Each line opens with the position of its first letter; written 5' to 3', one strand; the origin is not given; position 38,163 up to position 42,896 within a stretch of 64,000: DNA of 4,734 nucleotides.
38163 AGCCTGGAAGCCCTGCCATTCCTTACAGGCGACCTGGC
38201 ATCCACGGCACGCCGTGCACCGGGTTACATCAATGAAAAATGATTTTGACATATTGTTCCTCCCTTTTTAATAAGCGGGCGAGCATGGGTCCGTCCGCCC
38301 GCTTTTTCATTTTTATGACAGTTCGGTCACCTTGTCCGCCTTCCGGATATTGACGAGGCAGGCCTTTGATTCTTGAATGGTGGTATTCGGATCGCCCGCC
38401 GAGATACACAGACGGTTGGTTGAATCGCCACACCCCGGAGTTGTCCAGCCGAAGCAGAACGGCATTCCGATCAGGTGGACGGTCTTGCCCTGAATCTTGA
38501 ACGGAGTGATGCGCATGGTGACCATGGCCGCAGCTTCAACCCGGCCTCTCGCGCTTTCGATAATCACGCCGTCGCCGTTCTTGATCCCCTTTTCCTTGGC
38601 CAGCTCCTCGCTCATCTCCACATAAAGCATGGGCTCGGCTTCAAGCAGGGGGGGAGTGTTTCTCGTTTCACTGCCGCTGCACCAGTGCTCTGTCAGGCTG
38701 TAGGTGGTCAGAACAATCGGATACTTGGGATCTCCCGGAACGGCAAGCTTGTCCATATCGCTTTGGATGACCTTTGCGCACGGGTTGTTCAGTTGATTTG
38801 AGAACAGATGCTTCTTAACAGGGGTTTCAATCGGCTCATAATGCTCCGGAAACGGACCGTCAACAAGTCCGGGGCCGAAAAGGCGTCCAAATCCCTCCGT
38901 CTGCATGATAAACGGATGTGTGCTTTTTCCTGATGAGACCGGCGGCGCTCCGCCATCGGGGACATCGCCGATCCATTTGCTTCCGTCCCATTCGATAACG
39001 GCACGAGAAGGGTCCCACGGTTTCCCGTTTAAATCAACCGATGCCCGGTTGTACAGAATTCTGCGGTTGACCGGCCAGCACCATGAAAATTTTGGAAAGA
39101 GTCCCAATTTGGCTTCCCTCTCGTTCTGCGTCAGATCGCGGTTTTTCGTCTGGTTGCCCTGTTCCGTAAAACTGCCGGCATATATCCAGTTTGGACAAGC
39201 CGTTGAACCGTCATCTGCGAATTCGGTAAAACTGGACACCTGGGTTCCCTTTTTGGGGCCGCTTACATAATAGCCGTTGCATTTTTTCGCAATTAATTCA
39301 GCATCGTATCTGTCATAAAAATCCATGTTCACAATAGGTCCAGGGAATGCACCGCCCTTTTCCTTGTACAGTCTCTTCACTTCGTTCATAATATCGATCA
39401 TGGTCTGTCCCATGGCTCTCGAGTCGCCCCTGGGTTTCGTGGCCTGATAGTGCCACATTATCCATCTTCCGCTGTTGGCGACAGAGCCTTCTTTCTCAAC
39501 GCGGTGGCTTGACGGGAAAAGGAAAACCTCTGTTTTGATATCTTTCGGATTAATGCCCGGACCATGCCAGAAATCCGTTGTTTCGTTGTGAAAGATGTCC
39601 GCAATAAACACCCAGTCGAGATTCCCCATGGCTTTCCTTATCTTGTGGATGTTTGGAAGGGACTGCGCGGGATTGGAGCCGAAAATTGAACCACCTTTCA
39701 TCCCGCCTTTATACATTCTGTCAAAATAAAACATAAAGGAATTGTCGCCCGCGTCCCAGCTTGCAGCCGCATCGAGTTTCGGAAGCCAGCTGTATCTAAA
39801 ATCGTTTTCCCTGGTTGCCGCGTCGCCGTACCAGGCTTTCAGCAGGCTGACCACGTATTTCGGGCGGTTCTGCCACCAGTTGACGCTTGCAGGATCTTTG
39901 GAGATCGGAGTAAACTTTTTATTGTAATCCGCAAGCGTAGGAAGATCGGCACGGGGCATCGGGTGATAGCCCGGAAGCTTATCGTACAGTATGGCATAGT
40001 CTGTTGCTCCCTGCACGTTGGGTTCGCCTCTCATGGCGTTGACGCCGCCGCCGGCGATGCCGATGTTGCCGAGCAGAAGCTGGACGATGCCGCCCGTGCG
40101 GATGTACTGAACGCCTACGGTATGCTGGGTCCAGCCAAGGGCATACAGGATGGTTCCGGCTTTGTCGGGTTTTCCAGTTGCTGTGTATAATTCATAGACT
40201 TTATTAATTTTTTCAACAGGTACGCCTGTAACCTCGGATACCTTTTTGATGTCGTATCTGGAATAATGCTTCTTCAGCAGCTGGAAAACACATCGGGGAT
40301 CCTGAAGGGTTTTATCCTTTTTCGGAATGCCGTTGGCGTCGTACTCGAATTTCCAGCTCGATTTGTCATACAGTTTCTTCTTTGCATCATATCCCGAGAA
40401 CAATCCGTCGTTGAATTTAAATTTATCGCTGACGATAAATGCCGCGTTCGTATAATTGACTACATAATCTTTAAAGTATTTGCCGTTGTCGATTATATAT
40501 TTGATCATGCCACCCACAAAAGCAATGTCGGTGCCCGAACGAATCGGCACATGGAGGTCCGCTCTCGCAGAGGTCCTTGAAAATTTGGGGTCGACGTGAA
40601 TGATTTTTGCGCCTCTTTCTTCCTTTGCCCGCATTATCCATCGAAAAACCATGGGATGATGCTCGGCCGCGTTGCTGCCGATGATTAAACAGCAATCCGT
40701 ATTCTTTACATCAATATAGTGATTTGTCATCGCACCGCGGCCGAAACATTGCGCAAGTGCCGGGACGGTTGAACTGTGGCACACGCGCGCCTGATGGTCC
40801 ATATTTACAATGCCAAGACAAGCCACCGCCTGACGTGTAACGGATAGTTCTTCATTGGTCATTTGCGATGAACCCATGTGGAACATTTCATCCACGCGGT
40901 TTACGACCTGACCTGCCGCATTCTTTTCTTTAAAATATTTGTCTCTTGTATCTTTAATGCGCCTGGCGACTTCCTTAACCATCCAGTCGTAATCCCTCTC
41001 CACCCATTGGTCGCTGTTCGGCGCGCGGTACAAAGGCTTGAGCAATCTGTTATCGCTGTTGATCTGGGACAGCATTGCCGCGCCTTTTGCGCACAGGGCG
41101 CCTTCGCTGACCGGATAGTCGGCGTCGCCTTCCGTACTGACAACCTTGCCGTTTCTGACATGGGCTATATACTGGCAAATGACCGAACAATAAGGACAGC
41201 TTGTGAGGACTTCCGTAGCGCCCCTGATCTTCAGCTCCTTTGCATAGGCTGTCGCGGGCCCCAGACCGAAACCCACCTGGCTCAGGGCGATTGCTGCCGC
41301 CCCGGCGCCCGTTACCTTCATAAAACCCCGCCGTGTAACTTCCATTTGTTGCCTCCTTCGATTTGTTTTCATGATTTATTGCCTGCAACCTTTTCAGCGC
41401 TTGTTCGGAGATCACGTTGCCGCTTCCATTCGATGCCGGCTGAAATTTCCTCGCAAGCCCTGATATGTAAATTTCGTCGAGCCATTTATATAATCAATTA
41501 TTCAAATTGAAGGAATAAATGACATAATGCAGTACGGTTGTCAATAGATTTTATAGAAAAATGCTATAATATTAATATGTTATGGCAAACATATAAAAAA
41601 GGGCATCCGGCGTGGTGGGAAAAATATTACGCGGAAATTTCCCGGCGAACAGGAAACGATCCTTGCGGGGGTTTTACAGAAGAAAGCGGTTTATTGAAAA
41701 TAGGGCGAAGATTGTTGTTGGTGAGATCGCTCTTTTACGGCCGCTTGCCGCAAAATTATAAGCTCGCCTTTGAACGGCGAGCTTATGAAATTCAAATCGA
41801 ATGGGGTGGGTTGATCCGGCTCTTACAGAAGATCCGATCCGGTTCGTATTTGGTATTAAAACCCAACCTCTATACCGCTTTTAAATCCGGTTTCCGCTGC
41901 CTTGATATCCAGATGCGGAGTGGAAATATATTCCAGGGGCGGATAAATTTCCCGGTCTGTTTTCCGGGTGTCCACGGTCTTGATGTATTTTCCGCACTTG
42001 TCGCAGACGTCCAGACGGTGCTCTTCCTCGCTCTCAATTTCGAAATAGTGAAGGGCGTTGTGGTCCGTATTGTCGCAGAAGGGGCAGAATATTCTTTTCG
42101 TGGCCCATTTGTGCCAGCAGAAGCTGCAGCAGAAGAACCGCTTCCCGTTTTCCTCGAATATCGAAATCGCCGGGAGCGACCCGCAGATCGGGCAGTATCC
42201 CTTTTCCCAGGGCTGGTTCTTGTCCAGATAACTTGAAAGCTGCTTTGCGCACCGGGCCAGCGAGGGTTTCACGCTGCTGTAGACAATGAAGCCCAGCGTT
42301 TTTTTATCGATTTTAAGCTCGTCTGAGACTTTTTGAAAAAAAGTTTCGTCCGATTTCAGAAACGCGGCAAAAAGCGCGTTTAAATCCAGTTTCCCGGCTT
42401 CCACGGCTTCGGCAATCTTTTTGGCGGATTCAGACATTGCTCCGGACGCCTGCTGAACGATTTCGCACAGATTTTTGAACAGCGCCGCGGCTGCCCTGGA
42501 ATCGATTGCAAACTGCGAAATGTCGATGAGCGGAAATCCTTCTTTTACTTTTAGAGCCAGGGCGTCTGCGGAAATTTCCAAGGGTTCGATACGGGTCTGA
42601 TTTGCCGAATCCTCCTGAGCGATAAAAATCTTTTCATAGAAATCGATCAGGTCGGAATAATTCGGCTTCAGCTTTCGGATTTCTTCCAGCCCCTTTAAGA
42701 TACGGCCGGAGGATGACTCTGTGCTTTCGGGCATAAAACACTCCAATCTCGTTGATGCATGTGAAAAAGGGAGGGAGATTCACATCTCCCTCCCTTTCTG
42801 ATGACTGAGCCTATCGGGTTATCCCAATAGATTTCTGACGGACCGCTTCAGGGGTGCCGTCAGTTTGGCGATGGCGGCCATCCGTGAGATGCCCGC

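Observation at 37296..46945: Tandem segmental duplication of the fdhA-fdhB operon, yielding a Cys-type and a Sec-type periplasmic formate dehydrogenase side by side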

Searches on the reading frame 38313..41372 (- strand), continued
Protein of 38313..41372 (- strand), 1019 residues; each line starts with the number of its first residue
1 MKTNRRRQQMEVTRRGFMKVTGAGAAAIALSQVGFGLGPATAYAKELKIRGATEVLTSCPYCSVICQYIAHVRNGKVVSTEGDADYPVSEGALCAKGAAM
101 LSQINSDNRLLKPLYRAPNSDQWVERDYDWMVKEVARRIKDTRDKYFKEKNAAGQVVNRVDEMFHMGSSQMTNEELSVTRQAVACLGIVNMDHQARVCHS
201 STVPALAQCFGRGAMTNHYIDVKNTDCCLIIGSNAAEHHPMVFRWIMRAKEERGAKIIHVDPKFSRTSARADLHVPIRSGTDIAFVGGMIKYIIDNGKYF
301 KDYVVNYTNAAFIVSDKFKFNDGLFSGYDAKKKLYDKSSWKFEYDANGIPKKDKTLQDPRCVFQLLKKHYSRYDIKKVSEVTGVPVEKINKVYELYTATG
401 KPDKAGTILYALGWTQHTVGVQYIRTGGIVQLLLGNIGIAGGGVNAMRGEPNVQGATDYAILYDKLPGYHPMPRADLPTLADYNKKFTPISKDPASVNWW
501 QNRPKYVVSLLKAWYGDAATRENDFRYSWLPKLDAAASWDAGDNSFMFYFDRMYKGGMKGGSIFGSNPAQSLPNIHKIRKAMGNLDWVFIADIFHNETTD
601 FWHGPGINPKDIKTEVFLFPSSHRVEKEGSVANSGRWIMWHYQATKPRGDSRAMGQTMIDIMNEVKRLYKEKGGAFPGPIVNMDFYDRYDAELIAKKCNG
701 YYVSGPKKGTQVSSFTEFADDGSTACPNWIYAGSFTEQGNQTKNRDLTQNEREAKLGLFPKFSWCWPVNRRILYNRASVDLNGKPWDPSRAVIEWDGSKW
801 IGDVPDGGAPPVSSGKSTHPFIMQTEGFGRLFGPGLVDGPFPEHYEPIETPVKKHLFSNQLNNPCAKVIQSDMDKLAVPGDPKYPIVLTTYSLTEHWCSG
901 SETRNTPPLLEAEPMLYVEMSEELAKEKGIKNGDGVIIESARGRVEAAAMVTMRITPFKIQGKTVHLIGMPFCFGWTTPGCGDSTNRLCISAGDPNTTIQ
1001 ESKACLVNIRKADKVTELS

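Call 48: search_solved_structures(query=window:38316-41345:-, max_evalue=1e-50, show_alignments=1)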
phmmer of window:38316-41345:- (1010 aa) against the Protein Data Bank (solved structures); distinct sequences matched with E-value up to 1e-50: 19.
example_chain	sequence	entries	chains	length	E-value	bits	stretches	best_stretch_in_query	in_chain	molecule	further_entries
9qm0_A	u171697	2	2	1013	0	1199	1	1-1003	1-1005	Formate dehydrogenase, alpha subunit, selenocysteine-containing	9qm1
8cm4_A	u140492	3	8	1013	0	1195.2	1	1-1003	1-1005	Formate dehydrogenase, alpha subunit, selenocysteine-containing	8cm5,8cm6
30gj_A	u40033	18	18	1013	0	1194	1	1-1003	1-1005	Formate dehydrogenase, alpha subunit, selenocysteine-containing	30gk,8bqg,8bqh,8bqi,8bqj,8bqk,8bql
6sdr_A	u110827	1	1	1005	0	1193.8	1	1-1002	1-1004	Formate dehydrogenase, alpha subunit, selenocysteine-containing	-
6sdv_A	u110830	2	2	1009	0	1193.8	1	1-1003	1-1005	Formate dehydrogenase, alpha subunit, selenocysteine-containing,Formate dehydrogenase, alp | Formate dehydrogenase, alpha subunit, selenocysteine-containing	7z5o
9rk0_A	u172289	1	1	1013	0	1192.6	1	1-1003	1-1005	Formate dehydrogenase, alpha subunit, selenocysteine-containing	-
8cm7_A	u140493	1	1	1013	0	1192.5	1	1-1003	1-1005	Formate dehydrogenase, alpha subunit, selenocysteine-containing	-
8rcg_A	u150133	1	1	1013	0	1192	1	1-1003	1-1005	Formate dehydrogenase, alpha subunit, selenocysteine-containing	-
9rjy_A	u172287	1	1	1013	0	1191.2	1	1-1003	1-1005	Formate dehydrogenase, alpha subunit, selenocysteine-containing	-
9rjz_A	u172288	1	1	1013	0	1191.1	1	1-1003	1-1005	Formate dehydrogenase, alpha subunit, selenocysteine-containing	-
9rk1_A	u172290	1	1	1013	0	1188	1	1-1003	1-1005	Formate dehydrogenase, alpha subunit, selenocysteine-containing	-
1h0h_A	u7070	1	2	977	0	1114.5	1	38-1003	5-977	FORMATE DEHYDROGENASE SUBUNIT ALPHA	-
1kqf_A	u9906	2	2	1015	1.1e-272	910.6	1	1-1003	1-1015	FORMATE DEHYDROGENASE, NITRATE-INDUCIBLE, MAJOR SUBUNIT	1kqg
9vap_A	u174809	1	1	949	6.2e-84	285.8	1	3-296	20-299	Formate dehydrogenase molybdopterin-binding subunit FdhA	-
9t1s_L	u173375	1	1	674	6.9e-65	222.7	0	47-299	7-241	formate dehydrogenase (coenzyme F420)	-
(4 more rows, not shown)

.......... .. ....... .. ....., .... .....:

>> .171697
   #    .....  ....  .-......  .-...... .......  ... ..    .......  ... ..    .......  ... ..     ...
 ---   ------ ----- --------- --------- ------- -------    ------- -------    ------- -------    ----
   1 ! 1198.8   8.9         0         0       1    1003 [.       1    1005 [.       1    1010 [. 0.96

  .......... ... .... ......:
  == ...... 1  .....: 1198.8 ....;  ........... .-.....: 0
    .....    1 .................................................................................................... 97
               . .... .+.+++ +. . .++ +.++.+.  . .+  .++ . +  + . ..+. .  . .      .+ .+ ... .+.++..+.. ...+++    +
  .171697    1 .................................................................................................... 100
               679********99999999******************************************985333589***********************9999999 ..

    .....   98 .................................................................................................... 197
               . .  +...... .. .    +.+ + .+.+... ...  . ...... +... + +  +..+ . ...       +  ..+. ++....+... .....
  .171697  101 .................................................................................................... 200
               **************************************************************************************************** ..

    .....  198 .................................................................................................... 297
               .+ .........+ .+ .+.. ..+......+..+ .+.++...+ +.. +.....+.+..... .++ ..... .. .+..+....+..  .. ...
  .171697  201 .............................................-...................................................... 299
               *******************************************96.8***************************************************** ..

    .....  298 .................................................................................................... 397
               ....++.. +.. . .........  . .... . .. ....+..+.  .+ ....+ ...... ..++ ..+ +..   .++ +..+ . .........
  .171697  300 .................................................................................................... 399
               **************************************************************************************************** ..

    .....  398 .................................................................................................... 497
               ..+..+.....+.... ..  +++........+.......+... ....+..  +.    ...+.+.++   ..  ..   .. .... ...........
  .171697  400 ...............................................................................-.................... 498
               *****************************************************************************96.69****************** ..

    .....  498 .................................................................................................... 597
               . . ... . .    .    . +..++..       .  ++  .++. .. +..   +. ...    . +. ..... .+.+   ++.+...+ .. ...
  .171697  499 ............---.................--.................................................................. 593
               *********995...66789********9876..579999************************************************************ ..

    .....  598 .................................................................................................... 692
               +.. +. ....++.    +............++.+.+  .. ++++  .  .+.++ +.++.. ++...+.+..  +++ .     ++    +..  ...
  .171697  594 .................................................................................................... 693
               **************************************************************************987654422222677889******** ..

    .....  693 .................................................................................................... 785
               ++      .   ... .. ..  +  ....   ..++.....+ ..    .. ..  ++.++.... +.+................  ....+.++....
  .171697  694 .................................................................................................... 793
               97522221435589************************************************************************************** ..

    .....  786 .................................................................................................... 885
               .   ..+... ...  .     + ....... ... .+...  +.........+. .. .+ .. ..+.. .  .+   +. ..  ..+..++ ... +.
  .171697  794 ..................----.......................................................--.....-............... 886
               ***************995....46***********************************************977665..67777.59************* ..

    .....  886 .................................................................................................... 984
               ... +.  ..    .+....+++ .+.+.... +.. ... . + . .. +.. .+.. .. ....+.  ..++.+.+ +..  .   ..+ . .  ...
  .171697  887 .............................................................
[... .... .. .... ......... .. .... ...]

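Call 63: find_related_loci(query=window:38316-41345:-, collection=metagenome_contigs, flank=7000)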
Query window:38316-41345:- (1010 aa) in metagenome_contigs; peptide patterns used: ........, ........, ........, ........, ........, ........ (x = any residue, [..] = any of these).
561 stretches matched a pattern; 499 encode a relative of the query (tblastn E <= 1e-3); the best 80 are kept; 79 distinct loci.
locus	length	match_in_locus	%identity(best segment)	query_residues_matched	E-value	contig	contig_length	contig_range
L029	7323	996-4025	93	1-1010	0e+0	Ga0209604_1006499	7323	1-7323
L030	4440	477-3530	69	1-1010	0e+0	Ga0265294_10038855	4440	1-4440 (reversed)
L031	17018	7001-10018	68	1-1010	0e+0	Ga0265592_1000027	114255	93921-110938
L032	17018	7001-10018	68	1-1010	0e+0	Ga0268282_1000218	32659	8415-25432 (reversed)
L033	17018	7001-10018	67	1-1010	0e+0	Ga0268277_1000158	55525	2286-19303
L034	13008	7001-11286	67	1-1009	0e+0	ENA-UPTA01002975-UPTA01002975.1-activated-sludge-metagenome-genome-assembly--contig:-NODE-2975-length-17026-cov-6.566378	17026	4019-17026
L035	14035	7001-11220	67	1-1009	0e+0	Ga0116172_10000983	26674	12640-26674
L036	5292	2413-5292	69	1-959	0e+0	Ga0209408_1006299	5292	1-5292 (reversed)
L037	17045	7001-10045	65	1-1009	0e+0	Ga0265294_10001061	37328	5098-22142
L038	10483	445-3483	64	1-1006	0e+0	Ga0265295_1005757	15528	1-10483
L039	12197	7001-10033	65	1-1010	0e+0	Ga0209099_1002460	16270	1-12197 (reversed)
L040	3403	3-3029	63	2-1009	0e+0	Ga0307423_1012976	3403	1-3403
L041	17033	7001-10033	63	1-1009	0e+0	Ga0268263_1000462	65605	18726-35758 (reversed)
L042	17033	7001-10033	64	1-1009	0e+0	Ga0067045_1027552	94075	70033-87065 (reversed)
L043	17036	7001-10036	62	1-1010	0e+0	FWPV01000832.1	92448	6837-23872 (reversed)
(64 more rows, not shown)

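Call 66: search_protein_families(library=ncbifam, proteins=[window:38316-41345:-], max_evalue=0.00001)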
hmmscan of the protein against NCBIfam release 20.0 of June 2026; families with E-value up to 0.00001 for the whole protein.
window:38316-41345:- (1010 aa): 26 families (the best 25 are shown)
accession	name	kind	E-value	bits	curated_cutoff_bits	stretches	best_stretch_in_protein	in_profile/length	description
TIGR01553.1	formate-DH-alph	equivalog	0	1290.9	814.2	1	3-1002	2-1009/1009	formate dehydrogenase-N subunit alpha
NF041513.1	formate_DH_Act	exception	3.8e-278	925.6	1400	2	340-1004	374-1050/1067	formate dehydrogenase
TIGR01591.1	Fdh-alpha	equivalog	5.7e-108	361.8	666.25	4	48-299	1-238/672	formate dehydrogenase subunit alpha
NF047855.1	AssmNtatRedNasC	equivalog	1.6e-65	221.7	1100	3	40-301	15-265/708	assimilatory nitrate reductase catalytic subunit NasC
NF010055.0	PRK13532.1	equivalog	1.3e-52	179.1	904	2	1-447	1-418/830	nitrate reductase catalytic subunit NapA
TIGR01706.1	NAPA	equivalog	8.7e-51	173.2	930.55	2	3-447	2-418/830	periplasmic nitrate reductase subunit alpha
NF012032.0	PRK15488.1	equivalog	8.2e-40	136.5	694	1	1-300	1-282/759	thiosulfate reductase PhsA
NF041323.1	Nitr_red_NasA_Halo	equivalog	3.7e-34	118.3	1000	1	53-300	3-237/673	assimilatory nitrate reductase NasA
TIGR01701.1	Fdhalpha-like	subfamily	2e-32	112.3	582.15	1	158-451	141-402/744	FdhF/YdeP family oxidoreductase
TIGR02166.1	dmsA_ynfE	subfamily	2.9e-28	98.4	777.7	1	3-298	1-298/794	DMSO/selenate family reductase complex A subunit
TIGR03479.1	DMSO_red_II_alp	subfamily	3.8e-27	94.7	984.75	1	48-440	61-470/913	molybdopterin-dependent oxidoreductase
NF041885.1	selenate_YnfE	exception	2.4e-21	75.3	1675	1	3-298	3-309/805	selenate/tellurate reductase subunit YnfE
NF011566.1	PRK14990.1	exception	2.5e-19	68.8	1600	1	2-300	13-324/814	dimethylsulfoxide reductase subunit A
NF041783.2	mnquin_red_QrcB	equivalog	8.3e-18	63.9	440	1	44-292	51-285/695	menaquinone reductase molybdopterin-binding-like subunit QrcB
NF041884.1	selenate_YnfF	exception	1.1e-17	63.3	1650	1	4-298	2-302/798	selenate/tellurate reductase subunit YnfF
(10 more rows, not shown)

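Call 68: find_encoding_contigs(protein=P0129, flank=5000, max_places=3)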
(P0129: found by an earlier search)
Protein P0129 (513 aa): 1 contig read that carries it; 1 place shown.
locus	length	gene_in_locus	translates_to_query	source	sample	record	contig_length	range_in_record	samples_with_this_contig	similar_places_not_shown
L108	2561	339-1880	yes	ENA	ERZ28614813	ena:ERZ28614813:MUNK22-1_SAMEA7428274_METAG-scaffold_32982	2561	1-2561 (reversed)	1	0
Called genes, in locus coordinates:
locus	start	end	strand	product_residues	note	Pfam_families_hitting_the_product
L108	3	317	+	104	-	?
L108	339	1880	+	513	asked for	PF01568:Molydop_binding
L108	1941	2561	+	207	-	?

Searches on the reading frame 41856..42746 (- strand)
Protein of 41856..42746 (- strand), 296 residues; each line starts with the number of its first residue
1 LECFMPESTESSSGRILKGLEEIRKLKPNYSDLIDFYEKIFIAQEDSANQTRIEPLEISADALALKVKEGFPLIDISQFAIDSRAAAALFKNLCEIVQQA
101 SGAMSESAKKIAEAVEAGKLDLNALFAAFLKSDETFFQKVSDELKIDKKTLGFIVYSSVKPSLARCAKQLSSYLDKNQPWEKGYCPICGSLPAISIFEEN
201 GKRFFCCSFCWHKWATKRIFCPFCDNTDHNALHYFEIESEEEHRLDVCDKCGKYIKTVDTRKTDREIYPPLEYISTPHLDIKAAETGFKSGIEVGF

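Call 13: search_protein_families(library=pfam, proteins=[window:41856-42746:-])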
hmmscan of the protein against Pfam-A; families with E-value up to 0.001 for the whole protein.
window:41856-42746:- (296 aa): 2 families
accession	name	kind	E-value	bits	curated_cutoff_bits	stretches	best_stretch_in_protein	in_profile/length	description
PF24859.1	FdhE_central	-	1e-07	32.4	27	1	184-218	1-39/39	FdhE, central domain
PF24860.1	FdhE_C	-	1.4e-05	25.7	27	1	221-289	3-74/82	FdhE, C-terminal domain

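Call 66: search_protein_families(library=ncbifam, proteins=[window:41859-42734:-], max_evalue=0.00001)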
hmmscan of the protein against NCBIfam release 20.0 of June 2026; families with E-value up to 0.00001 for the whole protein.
window:41859-42734:- (292 aa): 2 families
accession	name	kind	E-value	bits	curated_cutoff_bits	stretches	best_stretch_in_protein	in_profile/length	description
NF002925.0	PRK03564.1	equivalog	1.1e-19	71.3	426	1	25-285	49-295/309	formate dehydrogenase accessory protein FdhE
TIGR01562.1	FdhE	equivalog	8.5e-17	61.7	187.65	1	51-285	70-295/305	formate dehydrogenase accessory protein FdhE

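Call 70: find_encoding_contigs(protein=window:41856-42734:-, flank=6000, max_places=4)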
Protein window:41856-42734:- (292 aa): 3 contigs read that carry it; 3 places shown.
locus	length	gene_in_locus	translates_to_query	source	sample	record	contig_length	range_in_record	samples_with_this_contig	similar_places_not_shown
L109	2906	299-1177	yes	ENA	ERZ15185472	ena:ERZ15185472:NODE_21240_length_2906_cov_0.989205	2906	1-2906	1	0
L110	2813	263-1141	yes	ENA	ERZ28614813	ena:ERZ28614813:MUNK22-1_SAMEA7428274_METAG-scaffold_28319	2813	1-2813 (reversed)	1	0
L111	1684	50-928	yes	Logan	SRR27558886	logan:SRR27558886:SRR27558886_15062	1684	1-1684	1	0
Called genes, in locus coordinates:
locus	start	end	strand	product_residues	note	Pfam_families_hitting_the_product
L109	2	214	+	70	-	?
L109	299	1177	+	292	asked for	PF24859:FdhE_central, PF24860:FdhE_C (faint)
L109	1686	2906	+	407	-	?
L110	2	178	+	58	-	?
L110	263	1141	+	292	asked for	PF24859:FdhE_central, PF24860:FdhE_C (faint)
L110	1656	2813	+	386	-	?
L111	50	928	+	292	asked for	PF24859:FdhE_central, PF24860:FdhE_C (faint)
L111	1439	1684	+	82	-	?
